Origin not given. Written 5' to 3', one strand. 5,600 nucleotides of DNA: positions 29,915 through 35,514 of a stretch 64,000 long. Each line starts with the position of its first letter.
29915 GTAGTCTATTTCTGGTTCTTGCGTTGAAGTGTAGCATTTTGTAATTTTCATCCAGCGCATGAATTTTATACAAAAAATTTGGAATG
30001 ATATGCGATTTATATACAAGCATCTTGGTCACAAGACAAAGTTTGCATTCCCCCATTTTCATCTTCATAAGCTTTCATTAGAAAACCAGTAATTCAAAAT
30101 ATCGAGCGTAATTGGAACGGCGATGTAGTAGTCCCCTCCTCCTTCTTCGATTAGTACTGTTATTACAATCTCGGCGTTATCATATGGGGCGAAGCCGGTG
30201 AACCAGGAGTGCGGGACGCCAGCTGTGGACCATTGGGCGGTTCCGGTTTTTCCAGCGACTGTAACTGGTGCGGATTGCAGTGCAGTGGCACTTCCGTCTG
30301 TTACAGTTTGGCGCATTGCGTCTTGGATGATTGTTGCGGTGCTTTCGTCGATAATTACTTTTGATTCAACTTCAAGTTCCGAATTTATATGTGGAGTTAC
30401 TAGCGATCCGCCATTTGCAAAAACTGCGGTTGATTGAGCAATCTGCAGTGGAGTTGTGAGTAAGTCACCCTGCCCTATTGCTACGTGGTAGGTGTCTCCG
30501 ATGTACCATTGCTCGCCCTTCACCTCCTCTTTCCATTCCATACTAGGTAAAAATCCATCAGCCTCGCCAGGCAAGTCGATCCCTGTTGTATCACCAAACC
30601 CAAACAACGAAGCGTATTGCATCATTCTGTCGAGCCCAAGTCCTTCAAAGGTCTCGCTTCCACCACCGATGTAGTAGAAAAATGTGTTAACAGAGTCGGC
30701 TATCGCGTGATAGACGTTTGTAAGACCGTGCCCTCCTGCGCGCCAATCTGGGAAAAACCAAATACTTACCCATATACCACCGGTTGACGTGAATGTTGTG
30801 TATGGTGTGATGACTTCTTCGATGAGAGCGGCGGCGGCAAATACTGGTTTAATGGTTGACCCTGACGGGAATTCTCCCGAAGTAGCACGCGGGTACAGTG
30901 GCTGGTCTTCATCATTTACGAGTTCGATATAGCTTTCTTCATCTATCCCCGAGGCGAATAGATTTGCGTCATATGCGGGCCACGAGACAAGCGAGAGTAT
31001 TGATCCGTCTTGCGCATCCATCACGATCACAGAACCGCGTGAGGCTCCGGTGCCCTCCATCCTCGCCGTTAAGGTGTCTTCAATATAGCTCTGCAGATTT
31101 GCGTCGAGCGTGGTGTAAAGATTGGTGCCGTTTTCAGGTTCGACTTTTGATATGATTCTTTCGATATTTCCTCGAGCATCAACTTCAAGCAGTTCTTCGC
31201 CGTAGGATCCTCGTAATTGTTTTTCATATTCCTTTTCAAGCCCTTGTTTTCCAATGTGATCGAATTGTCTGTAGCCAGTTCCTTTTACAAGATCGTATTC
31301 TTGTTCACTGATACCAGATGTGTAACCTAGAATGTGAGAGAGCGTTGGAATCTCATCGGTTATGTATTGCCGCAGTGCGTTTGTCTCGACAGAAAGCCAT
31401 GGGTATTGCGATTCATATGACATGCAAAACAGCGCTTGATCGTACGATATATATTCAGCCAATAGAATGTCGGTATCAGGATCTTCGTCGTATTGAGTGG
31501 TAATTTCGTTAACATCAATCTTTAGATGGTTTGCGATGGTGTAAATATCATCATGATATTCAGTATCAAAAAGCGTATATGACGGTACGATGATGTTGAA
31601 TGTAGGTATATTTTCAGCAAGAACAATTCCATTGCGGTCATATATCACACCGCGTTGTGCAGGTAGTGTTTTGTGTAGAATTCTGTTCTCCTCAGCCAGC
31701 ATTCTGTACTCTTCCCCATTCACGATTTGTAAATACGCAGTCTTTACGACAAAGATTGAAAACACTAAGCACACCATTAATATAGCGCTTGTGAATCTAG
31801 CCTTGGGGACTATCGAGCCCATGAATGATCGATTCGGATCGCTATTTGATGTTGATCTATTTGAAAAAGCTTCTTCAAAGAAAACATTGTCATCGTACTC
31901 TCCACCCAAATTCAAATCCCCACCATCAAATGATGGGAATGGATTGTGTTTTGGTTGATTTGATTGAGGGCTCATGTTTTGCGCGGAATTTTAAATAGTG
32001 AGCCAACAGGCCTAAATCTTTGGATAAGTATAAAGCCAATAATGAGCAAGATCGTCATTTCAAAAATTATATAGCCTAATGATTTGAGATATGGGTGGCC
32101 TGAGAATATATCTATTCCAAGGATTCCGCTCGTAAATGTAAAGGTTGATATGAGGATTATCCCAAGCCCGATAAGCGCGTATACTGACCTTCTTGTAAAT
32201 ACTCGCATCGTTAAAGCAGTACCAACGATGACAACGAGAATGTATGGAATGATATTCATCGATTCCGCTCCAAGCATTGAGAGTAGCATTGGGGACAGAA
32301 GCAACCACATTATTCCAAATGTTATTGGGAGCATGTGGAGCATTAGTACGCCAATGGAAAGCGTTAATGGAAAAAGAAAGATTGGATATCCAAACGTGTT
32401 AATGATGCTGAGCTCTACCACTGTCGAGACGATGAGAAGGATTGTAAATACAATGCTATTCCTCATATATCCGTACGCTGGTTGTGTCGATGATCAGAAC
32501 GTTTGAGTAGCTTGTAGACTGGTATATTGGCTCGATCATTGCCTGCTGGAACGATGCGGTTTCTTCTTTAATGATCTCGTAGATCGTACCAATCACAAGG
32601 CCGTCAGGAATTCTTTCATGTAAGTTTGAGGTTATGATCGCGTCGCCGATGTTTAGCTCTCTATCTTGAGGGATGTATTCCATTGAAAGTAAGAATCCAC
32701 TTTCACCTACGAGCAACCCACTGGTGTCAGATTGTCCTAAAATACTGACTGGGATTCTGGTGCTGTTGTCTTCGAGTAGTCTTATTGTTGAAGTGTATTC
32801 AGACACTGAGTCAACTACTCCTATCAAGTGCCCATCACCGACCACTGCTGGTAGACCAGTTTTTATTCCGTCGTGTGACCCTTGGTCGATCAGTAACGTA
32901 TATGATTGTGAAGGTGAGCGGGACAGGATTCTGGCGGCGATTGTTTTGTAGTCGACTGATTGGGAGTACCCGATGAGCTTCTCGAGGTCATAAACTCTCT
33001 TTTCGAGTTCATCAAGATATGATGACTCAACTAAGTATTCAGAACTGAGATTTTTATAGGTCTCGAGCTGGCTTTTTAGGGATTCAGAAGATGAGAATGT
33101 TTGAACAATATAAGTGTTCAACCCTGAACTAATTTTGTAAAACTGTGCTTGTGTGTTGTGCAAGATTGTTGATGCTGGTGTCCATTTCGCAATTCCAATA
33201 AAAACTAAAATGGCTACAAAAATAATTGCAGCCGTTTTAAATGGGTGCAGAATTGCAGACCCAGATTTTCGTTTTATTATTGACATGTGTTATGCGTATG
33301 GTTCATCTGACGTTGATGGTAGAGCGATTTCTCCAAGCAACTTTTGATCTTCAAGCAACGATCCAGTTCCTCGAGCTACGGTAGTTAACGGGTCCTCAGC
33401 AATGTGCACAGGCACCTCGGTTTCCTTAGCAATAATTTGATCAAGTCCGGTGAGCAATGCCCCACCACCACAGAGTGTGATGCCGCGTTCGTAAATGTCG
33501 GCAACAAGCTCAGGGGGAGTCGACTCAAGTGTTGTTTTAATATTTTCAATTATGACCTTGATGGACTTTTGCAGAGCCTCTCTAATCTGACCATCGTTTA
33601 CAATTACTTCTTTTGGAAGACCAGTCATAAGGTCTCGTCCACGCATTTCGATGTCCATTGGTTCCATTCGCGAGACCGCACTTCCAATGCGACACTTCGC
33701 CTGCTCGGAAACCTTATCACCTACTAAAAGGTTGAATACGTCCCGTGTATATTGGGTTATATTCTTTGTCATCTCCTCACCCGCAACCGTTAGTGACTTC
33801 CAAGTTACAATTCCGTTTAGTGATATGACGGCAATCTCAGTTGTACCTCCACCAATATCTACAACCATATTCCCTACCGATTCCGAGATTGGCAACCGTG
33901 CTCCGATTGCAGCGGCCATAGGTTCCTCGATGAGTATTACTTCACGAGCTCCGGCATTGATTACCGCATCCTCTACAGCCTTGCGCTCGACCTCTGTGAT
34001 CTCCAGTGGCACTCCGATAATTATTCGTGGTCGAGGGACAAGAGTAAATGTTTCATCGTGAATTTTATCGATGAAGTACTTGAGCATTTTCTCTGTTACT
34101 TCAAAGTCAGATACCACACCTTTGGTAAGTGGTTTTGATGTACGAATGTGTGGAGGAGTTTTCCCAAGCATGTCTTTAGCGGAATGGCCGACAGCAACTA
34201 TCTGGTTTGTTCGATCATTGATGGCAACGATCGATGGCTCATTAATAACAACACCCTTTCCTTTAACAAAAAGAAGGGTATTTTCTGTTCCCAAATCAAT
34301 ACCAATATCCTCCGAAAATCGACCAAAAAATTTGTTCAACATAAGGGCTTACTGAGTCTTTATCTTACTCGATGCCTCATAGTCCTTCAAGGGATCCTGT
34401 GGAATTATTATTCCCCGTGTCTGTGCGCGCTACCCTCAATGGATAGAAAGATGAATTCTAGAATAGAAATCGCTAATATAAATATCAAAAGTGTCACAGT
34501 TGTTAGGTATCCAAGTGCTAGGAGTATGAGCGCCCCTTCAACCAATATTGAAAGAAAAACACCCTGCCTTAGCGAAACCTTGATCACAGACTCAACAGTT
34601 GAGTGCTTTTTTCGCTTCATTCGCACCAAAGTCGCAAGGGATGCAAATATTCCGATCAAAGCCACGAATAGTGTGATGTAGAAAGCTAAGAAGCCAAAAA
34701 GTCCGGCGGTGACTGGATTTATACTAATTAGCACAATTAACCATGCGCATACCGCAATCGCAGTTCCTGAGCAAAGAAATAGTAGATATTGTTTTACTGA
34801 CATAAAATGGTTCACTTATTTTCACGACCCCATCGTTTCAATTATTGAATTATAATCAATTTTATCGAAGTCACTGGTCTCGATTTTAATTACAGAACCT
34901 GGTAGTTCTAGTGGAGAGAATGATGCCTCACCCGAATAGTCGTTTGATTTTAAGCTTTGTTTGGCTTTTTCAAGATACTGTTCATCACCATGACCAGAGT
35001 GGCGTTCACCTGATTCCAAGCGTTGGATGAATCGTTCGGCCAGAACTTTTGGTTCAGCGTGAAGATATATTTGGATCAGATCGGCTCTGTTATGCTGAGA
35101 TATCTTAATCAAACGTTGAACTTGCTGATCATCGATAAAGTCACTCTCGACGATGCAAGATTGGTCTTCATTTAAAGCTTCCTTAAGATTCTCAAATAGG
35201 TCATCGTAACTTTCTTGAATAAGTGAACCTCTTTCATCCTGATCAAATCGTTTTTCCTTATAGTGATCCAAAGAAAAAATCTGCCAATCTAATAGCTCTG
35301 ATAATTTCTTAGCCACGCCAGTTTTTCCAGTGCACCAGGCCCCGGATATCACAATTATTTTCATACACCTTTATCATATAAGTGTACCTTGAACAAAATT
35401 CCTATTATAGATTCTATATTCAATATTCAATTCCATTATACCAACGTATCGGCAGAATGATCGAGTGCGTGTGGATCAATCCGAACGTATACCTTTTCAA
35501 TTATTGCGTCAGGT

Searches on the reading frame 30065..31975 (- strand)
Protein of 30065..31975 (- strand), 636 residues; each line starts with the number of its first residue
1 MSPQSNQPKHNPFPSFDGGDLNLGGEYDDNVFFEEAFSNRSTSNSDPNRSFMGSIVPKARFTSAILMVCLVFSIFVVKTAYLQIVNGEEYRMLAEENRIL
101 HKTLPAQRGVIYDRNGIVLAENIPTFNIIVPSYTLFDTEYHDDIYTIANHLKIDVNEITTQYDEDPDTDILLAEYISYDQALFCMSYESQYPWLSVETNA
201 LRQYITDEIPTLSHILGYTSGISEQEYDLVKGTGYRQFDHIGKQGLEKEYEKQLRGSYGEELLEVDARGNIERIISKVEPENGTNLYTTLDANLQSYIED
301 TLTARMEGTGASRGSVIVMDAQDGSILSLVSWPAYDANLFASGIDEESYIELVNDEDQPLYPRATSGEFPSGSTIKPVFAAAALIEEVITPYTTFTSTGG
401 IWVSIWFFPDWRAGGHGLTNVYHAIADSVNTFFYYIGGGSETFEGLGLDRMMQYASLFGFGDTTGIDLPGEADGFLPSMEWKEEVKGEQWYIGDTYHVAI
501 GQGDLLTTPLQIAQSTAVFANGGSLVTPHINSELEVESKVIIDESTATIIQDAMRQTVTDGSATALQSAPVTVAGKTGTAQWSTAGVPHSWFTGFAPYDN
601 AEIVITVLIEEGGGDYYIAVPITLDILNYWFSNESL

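Call 41: search_protein_families(library=pfam, max_evalue=0.00001, proteins=[window:30065-31975:-])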
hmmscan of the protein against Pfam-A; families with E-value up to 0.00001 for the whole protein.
window:30065-31975:- (636 aa): 2 families
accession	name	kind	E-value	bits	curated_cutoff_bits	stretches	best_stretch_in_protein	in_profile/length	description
PF00905.27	Transpeptidase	-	6.4e-60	203.3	22.1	1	314-627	1-298/299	Penicillin binding protein transpeptidase domain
PF03717.20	PBP_dimer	-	3.6e-33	115.9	24.4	1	104-273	2-177/180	Penicillin-binding Protein dimerisation domain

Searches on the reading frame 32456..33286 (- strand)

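Call 41: search_protein_families(library=pfam, max_evalue=0.00001, proteins=[window:32456-33286:-])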
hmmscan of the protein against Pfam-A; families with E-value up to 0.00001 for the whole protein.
window:32456-33286:- (276 aa): 1 family
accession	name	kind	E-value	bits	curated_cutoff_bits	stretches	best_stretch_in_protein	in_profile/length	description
PF04085.20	MreC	-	8.7e-32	110.4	28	1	122-266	3-146/147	Rod shape-determining protein MreC, barrel core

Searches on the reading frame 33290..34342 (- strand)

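Call 41: search_protein_families(library=pfam, max_evalue=0.00001, proteins=[window:33290-34342:-])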
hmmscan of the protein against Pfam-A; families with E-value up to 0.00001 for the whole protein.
window:33290-34342:- (350 aa): 4 families
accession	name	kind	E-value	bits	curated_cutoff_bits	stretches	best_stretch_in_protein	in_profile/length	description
PF06723.19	MreB_Mbl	-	1.3e-133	445.3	27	1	11-335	2-324/327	MreB/Mbl protein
PF14450.12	FtsA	-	1.1e-09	39.1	31.8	1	159-317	1-112/127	Cell division protein FtsA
PF00012.26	HSP70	-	2.6e-08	33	20.6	1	106-203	135-238/599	Hsp70 protein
PF00022.25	Actin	-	9.6e-08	31.4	27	0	37-201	32-189/410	Actin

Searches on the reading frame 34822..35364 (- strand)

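Call 41: search_protein_families(library=pfam, max_evalue=0.00001, proteins=[window:34822-35364:-])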
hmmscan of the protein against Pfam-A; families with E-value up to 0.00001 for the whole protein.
window:34822-35364:- (180 aa): 2 families
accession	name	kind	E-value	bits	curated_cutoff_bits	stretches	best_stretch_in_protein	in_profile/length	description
PF13671.12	AAA_33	-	8.2e-11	42.8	27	1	4-138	2-140/143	AAA domain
PF13238.12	AAA_18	-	1.2e-07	32.7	29.4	1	4-127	1-123/128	AAA domain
